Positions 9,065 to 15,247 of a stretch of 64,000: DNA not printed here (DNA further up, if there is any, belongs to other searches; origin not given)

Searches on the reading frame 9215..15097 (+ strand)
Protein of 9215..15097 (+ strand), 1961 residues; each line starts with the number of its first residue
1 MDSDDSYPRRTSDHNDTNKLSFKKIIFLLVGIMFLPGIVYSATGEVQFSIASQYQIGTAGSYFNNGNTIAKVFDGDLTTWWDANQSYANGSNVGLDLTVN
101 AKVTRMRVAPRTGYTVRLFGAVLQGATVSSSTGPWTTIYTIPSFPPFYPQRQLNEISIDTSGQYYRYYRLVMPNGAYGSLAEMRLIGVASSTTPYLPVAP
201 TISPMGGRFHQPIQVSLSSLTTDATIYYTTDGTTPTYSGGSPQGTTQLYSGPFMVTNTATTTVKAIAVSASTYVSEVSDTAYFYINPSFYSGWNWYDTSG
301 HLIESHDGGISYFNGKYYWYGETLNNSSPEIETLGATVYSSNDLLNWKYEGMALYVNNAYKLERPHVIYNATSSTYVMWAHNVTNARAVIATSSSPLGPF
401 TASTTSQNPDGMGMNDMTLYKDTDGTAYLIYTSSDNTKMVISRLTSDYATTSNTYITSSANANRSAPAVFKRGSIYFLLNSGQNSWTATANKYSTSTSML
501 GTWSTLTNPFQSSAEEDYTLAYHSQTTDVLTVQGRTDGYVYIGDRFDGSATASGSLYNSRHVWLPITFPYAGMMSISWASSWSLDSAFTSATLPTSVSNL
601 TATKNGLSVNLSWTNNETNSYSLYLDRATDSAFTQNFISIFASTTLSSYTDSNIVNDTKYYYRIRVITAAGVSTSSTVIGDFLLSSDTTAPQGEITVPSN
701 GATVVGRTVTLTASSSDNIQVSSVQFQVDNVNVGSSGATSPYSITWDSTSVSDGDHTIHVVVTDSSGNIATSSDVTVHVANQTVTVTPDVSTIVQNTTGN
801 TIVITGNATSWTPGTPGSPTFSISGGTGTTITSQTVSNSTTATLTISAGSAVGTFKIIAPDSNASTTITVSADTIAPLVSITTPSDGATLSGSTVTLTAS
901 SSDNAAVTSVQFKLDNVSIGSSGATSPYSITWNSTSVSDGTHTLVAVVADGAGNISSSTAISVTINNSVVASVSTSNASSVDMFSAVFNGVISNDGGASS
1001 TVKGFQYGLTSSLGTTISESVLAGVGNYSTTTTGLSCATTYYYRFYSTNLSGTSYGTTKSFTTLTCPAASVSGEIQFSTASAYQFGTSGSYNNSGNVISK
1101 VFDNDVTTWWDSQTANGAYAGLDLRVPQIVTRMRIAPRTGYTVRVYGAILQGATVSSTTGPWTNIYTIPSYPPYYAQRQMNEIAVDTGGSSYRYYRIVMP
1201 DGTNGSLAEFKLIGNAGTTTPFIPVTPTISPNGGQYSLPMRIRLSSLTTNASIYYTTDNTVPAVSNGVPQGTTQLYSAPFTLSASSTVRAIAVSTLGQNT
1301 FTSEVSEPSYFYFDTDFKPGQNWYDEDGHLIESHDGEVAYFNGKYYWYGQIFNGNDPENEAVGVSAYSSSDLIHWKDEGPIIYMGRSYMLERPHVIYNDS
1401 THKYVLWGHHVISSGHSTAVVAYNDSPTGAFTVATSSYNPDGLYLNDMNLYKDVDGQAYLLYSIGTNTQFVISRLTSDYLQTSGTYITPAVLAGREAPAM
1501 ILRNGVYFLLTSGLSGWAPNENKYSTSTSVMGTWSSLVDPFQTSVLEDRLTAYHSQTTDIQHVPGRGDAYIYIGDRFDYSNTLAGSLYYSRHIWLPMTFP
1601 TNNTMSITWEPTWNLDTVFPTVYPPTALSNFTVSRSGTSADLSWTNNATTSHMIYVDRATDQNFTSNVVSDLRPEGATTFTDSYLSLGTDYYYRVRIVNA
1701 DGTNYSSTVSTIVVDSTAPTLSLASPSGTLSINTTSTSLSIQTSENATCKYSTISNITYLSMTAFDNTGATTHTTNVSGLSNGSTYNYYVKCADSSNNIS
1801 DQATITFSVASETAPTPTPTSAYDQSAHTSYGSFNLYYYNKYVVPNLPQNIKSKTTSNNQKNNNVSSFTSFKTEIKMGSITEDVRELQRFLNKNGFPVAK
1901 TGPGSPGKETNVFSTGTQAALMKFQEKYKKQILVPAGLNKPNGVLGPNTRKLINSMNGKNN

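Call 17: search_protein_families(library=pfam, proteins=[window:9215-15097:+], max_evalue=0.001)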
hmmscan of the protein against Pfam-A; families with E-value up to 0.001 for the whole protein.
window:9215-15097:+ (1961 aa): 7 families
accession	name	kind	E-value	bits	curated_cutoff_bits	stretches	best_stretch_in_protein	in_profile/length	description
PF17957.7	Big_7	-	1.1e-29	103.3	24.1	2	877-945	1-69/70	Bacterial Ig domain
PF04616.20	Glyco_hydro_43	-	6.3e-25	88.5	32.2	2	1334-1536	11-223/288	Glycosyl hydrolases family 43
PF13287.12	Fn3_assoc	-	3.6e-22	78.7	23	2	215-282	1-59/59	Fn3 associated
PF13290.12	CHB_HEX_C_1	-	2.8e-21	75.6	22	2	204-277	1-65/67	Chitobiase/beta-hexosaminidase C-terminal domain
PF01471.23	PG_binding_1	-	2.2e-07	31.4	23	1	1882-1951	3-55/57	Putative peptidoglycan binding domain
PF19077.6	Big_13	-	3e-07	31.3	27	2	896-965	30-100/102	Bacterial Ig-like domain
PF22633.2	F5_F8_type_C_2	-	1.5e-06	29.2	27.8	0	71-164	1-88/91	NedA-like, galactose-binding domain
